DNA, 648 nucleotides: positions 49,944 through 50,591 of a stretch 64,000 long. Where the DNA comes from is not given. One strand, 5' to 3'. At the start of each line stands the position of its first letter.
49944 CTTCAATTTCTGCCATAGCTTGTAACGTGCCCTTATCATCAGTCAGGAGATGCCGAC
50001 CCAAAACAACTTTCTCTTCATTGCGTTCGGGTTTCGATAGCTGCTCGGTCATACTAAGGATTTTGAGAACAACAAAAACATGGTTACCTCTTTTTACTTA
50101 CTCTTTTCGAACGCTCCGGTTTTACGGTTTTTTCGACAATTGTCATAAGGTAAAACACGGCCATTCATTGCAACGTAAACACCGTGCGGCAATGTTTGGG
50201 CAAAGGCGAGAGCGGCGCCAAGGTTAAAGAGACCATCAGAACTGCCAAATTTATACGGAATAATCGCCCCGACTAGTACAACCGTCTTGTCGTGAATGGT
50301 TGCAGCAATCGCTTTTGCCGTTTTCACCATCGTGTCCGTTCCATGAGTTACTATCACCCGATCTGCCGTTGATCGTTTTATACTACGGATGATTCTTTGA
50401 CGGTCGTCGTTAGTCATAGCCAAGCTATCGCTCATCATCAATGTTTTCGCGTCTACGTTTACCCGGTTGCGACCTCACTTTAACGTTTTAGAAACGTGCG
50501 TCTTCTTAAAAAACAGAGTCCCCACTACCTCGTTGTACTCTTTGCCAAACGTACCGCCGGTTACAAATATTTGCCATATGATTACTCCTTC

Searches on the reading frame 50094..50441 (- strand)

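Call 34: search_protein_families(library=pfam, proteins=[window:50094-50441:-], max_evalue=0.001)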
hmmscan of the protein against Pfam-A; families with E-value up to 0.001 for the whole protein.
window:50094-50441:- (115 aa): 1 family
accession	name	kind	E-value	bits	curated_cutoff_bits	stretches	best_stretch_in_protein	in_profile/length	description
PF00710.25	Asparaginase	-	6.6e-24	84.9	22.5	1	3-108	51-164/193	Asparaginase, N-terminal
